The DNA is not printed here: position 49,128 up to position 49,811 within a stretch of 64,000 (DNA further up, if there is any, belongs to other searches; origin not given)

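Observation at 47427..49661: B12-binding radical SAM enzyme fused to a SPASM-like C-terminal cysteine cluster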

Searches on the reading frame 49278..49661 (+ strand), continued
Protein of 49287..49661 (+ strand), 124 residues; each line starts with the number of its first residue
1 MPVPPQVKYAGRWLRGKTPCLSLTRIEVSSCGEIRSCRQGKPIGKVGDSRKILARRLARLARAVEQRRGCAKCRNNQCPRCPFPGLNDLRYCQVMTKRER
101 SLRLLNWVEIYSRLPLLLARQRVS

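Call 54: search_protein_families(library=ncbifam, alignment_id=A4, max_evalue=1)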
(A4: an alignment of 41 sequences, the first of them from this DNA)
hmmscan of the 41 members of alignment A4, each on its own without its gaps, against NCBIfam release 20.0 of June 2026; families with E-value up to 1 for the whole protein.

A. member 1, seq(127 aa): 1 family
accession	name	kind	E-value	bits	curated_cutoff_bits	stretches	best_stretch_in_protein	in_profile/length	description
NF041823.1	daptide_RRE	equivalog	0.00018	20.7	150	1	25-65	155-195/331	daptide biosynthesis RiPP recognition protein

B. families by the number of members that match (of 41 scanned): 20 families
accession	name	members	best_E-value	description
TIGR04085.1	rSAM_more_4Fe4S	22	1.9e-05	SPASM domain-containing protein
TIGR04148.1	GG_samocin_CFB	18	6.7e-06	radical SAM peptide maturase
NF041823.1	daptide_RRE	18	4.8e-05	daptide biosynthesis RiPP recognition protein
NF047865.1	rSAM_PapB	7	0.00076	PapB family radical SAM/SPASM ranthipeptide maturase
TIGR03906.1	quino_hemo_SAM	6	0.005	quinohemoprotein amine dehydrogenase maturation protein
TIGR04055.1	rSAM_NirJ2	4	0.063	putative heme d1 biosynthesis radical SAM protein NirJ2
NF038170.1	lachnocin_rSAM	2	0.00022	lachnocin radical SAM maturase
TIGR04068.1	rSAM_ocin_clost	2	0.0085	Cys-rich peptide radical SAM maturase CcpM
TIGR04084.1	rSAM_AF0577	2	0.015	TIGR04084 family radical SAM/SPASM domain-containing protein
NF052473.1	rSAM_FlmE_OhkG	2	0.34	FlmE/OhkG family radical SAM/SPASM peptide maturase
TIGR04080.1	rSAM_pep_cyc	1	4.6e-05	KxxxW cyclic peptide radical SAM maturase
NF004543.0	PRK05888.2-5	1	0.049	NADH-quinone oxidoreductase subunit NuoI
TIGR04463.1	rSAM_vs_C_rich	1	0.05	TIGR04463 family radical SAM/SPASM RiPP maturase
NF038275.1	Myrrnad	1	0.067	MyrrNad domain-containing protein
NF047880.1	glyco_SdgA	1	0.087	serine-aspartate repeat adhesin O-glycosyltransferase SdgA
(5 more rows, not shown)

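Call 68: find_encoding_contigs(protein=P0185, flank=6000, max_places=4)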
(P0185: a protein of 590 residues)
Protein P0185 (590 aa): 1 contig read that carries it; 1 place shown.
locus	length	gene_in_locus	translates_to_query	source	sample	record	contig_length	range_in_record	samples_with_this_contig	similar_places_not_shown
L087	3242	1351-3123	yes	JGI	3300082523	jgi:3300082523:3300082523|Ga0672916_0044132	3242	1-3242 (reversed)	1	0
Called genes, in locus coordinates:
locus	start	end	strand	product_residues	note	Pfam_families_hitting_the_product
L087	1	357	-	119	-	?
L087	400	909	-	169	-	PF25973:BSH_CzcB (faint), PF25997:BSH_YhbJ (faint), PF25919:BSH_CusB (faint), PF25917:BSH_RND, PF00364:Biotin_lipoyl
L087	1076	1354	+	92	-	-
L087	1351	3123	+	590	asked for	PF05175:MTS, PF06325:PrmA (weak), PF08241:Methyltransf_11 (weak), PF13649:Methyltransf_25, PF13847:Methyltransf_31 (faint)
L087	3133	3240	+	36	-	?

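Call 69: find_encoding_contigs(protein=P0143, flank=7000, max_places=4)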
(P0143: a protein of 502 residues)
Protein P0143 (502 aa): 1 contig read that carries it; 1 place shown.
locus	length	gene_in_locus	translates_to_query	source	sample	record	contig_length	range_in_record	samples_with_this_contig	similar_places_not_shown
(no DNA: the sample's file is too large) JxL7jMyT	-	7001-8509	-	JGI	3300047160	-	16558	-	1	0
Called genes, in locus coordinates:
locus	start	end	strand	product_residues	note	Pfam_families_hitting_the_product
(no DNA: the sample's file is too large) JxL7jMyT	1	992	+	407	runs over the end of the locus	PF05977:MFS_3, PF07690:MFS_1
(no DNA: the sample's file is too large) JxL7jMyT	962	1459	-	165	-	PF11303:DUF3105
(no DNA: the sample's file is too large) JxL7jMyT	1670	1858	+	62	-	-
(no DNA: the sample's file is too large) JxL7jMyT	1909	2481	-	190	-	PF00293:NUDIX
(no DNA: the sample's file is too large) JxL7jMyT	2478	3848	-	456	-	PF01565:FAD_binding_4, PF02913:FAD-oxidase_C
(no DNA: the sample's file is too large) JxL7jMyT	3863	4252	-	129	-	PF01521:Fe-S_biosyn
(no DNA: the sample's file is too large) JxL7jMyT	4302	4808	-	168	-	PF01058:Oxidored_q6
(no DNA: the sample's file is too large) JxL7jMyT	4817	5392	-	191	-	PF00174:Oxidored_molyb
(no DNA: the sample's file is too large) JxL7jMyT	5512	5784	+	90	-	PF03960:ArsC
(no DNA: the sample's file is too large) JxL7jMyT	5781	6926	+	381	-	PF00581:Rhodanese, PF00899:ThiF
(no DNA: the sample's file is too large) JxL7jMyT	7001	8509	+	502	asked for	PF05175:MTS, PF13489:Methyltransf_23, PF06325:PrmA, PF08241:Methyltransf_11, PF08242:Methyltransf_12 (weak), PF13649:Methyltransf_25, PF13847:Methyltransf_31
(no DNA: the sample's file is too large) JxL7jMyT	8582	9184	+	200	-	PF07638:Sigma70_ECF, PF04542:Sigma70_r2, PF08281:Sigma70_r4_2, PF04545:Sigma70_r4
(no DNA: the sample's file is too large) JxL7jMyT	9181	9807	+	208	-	PF13490:zf-HC2, PF12973:Cupin_7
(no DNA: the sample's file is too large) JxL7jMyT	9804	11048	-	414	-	PF00092:VWA, PF13519:VWA_2 (weak)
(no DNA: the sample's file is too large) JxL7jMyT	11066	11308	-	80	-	-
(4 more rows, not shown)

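Call 70: find_encoding_contigs(protein=P0192, flank=7000, max_places=4)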
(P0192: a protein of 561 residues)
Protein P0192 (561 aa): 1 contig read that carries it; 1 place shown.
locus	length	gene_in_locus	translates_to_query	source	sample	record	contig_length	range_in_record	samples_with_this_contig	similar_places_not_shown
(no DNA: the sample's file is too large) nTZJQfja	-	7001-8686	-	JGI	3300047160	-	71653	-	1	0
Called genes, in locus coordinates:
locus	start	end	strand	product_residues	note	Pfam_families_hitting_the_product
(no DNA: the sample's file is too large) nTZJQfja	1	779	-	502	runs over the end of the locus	-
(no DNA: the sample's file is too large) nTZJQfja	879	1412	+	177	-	-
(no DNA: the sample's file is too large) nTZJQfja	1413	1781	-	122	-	PF04828:GFA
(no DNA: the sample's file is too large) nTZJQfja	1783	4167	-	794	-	PF08206:OB_RNB, PF17876:CSD2, PF00773:RNB, PF00575:S1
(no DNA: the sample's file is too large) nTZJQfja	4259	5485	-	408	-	-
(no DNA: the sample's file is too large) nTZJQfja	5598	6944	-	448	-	PF13360:PQQ_2, PF13570:Beta-prop_ACSF4, PF20067:SSL_N (faint), PF25292:Beta-prop_CGLA (faint), PF13360:PQQ_2, PF13570:Beta-prop_ACSF4, PF13360:PQQ_2 (weak)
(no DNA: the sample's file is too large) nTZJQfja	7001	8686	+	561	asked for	PF13489:Methyltransf_23 (weak), PF05175:MTS, PF06325:PrmA (weak), PF08241:Methyltransf_11, PF13649:Methyltransf_25, PF13847:Methyltransf_31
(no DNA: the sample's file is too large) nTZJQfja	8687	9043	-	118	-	PF07858:LEH, PF12680:SnoaL_2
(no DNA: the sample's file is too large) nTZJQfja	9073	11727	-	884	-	PF01627:Hpt, PF02895:H-kinase_dim, PF02518:HATPase_c, PF01584:CheW, PF00072:Response_reg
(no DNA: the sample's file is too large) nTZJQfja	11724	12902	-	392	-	PF08241:Methyltransf_11 (faint), PF13649:Methyltransf_25 (faint), PF01739:CheR, PF08242:Methyltransf_12 (weak)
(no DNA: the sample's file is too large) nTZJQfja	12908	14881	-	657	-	PF00672:HAMP, PF00015:MCPsignal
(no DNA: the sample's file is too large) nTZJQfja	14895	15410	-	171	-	PF01584:CheW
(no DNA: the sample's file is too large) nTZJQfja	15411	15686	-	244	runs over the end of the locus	PF00226:DnaJ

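Call 87: find_encoding_contigs(protein=P0141, flank=6000, max_places=3)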
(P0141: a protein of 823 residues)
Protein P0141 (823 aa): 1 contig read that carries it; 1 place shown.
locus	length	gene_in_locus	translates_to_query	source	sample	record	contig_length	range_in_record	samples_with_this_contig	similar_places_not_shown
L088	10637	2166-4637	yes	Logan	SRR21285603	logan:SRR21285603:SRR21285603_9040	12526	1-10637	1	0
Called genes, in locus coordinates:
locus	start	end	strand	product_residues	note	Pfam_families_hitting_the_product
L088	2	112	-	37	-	?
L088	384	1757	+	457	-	-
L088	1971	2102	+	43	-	-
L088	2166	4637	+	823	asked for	PF02310:B12-binding, PF04055:Radical_SAM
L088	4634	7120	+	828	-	PF02310:B12-binding, PF04055:Radical_SAM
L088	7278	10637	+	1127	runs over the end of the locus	PF23748:Beta-prop_LRRK2 (faint), PF08450:SGL (faint), PF07494:Reg_prop (weak), PF06191:DUF995 (faint), PF07494:Reg_prop (weak), PF07495:Y_Y_Y, PF02518:HATPase_c, PF14501:HATPase_c_5 (weak), +1 more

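Call 88: find_encoding_contigs(protein=P0137, flank=6000, max_places=3)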
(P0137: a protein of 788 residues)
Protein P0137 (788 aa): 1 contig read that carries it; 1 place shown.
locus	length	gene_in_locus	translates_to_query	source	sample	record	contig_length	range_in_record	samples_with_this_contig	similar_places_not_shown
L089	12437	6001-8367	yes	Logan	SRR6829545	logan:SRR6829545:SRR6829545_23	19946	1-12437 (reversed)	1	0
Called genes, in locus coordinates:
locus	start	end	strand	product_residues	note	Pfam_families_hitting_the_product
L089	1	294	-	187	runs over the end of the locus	-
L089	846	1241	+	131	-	PF00571:CBS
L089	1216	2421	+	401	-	-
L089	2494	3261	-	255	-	PF06439:3keto-disac_hyd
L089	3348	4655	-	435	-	PF04055:Radical_SAM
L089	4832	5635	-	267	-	PF07238:PilZ (weak)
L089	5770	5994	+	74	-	-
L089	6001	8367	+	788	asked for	PF02310:B12-binding, PF04055:Radical_SAM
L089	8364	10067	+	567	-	PF02163:Peptidase_M50 (weak)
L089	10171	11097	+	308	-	-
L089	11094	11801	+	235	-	PF02660:G3P_acyltransf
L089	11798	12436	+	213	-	?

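Call 89: find_encoding_contigs(protein=P0164, flank=6000, max_places=3)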
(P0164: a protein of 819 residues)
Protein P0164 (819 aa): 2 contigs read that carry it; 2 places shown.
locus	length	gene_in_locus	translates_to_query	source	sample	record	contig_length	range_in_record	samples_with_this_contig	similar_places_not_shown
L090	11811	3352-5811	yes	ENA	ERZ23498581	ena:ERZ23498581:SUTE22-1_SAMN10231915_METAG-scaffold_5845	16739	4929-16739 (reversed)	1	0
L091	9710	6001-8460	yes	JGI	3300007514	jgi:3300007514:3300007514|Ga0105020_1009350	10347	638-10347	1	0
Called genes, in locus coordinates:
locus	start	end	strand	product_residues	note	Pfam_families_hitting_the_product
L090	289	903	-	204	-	PF27793:RNP_Burkhold (faint), PF02979:NHase_alpha (weak)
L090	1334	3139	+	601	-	PF13522:GATase_6, PF13537:GATase_7, PF00733:Asn_synthase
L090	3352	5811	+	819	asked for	PF02310:B12-binding, PF04055:Radical_SAM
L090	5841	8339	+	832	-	PF02310:B12-binding, PF04055:Radical_SAM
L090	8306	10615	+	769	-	PF02310:B12-binding (faint), PF04055:Radical_SAM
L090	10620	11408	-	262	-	PF13489:Methyltransf_23 (weak), PF13649:Methyltransf_25, PF13847:Methyltransf_31 (weak), PF08241:Methyltransf_11, PF08242:Methyltransf_12 (weak)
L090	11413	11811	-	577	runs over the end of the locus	PF13646:HEAT_2 (faint), PF02985:HEAT (faint), PF20706:GT4-conflict, PF00534:Glycos_transf_1, PF13692:Glyco_trans_1_4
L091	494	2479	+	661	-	PF02310:B12-binding, PF04055:Radical_SAM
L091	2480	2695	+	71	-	PF06742:DUF1214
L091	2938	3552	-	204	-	PF27793:RNP_Burkhold (faint), PF02979:NHase_alpha (weak)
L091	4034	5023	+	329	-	PF13522:GATase_6, PF13537:GATase_7, PF00733:Asn_synthase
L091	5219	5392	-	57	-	-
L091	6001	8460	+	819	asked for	PF02310:B12-binding, PF04055:Radical_SAM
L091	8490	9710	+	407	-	?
